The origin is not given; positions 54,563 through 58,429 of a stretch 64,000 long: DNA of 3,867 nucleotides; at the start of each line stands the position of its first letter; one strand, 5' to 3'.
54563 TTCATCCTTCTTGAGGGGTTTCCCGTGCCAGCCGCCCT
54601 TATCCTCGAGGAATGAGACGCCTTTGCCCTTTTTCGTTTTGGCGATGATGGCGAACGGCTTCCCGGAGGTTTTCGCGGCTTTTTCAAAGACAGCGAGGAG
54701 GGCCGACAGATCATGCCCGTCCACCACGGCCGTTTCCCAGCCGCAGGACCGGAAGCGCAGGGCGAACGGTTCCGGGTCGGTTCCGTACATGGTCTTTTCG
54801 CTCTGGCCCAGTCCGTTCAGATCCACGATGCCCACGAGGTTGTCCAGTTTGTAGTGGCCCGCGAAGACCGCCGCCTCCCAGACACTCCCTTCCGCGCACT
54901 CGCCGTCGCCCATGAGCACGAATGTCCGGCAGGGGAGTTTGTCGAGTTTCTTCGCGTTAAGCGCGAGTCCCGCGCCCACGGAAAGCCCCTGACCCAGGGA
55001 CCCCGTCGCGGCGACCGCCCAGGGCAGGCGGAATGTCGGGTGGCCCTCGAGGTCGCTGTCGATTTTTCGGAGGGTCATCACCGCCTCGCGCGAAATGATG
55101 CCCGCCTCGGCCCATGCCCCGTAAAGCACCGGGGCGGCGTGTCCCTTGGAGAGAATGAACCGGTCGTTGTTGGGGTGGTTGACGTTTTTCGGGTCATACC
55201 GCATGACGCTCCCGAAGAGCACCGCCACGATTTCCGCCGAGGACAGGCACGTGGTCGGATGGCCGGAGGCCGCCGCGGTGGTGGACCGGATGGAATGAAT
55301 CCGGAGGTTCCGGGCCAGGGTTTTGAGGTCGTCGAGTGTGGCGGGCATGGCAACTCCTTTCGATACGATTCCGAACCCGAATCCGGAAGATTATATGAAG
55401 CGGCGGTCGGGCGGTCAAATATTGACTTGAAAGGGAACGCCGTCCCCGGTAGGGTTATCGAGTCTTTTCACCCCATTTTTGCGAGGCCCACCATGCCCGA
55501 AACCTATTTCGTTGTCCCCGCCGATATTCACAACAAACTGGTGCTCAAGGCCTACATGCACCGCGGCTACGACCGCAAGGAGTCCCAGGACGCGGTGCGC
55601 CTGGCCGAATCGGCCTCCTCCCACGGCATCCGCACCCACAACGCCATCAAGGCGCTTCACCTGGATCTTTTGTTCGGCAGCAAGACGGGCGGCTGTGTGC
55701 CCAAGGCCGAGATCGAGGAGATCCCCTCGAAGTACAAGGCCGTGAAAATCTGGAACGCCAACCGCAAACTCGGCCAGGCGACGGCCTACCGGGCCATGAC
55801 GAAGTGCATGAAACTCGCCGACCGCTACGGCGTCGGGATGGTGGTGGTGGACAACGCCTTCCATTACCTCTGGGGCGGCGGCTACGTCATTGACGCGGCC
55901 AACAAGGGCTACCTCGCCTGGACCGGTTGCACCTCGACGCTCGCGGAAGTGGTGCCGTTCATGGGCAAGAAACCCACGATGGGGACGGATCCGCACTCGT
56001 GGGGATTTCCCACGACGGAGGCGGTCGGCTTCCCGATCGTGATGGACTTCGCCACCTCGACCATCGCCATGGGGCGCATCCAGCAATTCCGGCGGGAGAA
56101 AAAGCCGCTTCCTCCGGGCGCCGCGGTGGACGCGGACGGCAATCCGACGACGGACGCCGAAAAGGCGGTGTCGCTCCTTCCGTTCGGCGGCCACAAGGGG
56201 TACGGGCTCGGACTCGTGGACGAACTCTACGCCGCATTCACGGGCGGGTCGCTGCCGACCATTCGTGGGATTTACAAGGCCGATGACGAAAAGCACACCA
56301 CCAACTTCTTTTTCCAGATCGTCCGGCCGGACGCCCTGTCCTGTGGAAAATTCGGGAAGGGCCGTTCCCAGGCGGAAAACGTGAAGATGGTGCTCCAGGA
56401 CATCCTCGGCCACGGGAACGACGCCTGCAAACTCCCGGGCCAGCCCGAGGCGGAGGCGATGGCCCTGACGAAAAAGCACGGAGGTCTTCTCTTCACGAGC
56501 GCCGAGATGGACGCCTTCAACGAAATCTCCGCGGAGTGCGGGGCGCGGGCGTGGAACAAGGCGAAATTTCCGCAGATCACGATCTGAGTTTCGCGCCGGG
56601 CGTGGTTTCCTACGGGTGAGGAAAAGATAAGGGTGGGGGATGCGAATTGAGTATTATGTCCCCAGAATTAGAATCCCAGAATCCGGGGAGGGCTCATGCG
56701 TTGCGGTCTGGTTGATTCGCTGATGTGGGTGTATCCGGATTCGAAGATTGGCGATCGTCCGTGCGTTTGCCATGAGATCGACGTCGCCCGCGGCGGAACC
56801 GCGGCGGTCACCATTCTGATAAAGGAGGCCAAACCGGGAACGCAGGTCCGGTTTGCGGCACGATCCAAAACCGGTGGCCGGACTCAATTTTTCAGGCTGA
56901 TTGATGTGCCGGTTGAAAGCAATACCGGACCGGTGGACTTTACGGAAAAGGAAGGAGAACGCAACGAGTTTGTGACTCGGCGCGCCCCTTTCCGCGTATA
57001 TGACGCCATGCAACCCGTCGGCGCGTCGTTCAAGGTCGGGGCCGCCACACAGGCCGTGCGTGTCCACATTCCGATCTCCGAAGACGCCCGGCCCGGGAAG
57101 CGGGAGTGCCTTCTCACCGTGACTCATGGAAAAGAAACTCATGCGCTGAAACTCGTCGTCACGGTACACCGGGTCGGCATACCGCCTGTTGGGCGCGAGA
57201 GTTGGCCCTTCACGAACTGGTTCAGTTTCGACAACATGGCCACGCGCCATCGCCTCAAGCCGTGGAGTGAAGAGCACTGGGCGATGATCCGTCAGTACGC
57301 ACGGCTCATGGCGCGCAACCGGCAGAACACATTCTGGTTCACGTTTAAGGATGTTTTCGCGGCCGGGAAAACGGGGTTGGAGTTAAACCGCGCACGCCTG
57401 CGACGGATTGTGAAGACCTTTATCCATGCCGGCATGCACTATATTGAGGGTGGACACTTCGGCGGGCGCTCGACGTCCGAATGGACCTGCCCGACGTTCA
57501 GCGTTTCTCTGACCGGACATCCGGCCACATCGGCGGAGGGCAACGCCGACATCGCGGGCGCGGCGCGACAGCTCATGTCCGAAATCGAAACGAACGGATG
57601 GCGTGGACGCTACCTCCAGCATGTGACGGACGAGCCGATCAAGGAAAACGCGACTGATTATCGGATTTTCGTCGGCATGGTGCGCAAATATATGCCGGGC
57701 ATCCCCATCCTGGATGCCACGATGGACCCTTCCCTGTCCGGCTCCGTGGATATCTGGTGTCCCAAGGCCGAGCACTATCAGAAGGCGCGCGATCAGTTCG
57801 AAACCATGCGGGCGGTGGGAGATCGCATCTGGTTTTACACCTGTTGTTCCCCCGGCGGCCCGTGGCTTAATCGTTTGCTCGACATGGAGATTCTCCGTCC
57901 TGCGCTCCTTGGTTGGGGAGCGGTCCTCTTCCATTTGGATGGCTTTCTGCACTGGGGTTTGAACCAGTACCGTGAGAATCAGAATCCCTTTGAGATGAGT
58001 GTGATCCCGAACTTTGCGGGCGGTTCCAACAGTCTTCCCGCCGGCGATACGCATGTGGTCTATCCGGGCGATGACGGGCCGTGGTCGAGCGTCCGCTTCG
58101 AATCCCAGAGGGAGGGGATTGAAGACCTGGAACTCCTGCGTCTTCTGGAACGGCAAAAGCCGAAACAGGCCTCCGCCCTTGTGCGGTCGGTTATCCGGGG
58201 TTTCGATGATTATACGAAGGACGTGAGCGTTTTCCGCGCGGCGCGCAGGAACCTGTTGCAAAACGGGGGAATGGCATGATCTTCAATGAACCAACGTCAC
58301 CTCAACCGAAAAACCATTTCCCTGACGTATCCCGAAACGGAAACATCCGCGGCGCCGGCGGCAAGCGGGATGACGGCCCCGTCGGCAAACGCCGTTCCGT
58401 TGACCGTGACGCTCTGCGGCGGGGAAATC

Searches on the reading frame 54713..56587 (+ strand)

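Call 79: search_protein_families(library=pfam, proteins=[window:54713-56587:+], max_evalue=0.00001)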
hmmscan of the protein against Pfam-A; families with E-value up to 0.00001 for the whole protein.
window:54713-56587:+ (624 aa): 1 family
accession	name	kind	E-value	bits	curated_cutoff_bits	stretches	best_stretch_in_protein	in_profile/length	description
PF02615.19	Ldh_2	-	9.5e-61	206.2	38.8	1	274-590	7-321/333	Malate/L-lactate dehydrogenase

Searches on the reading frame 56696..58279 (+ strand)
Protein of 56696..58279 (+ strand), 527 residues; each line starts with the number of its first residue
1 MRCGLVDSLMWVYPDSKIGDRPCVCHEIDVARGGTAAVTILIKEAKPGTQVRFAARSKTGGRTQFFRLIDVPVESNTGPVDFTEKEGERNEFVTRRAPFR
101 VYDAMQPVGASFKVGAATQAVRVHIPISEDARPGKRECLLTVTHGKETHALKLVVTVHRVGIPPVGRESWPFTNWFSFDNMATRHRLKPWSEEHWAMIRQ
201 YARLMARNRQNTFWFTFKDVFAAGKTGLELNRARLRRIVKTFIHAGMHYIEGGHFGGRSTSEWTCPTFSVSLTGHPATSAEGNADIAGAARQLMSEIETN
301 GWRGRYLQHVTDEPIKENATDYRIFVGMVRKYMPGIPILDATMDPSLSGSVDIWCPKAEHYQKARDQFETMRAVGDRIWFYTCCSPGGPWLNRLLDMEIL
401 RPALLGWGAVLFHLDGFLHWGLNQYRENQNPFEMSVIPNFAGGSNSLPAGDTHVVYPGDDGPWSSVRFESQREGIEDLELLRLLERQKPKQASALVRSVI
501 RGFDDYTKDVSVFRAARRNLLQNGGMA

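Call 79: search_protein_families(library=pfam, proteins=[window:56696-58279:+], max_evalue=0.00001)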
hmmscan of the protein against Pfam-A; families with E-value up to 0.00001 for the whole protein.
window:56696-58279:+ (527 aa): 1 family
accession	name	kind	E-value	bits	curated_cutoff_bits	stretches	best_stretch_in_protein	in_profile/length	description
PF13320.12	GH123_cat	-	3e-44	152.2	23.1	1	276-484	125-324/324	Glycoside hydrolase 123, catalytic domain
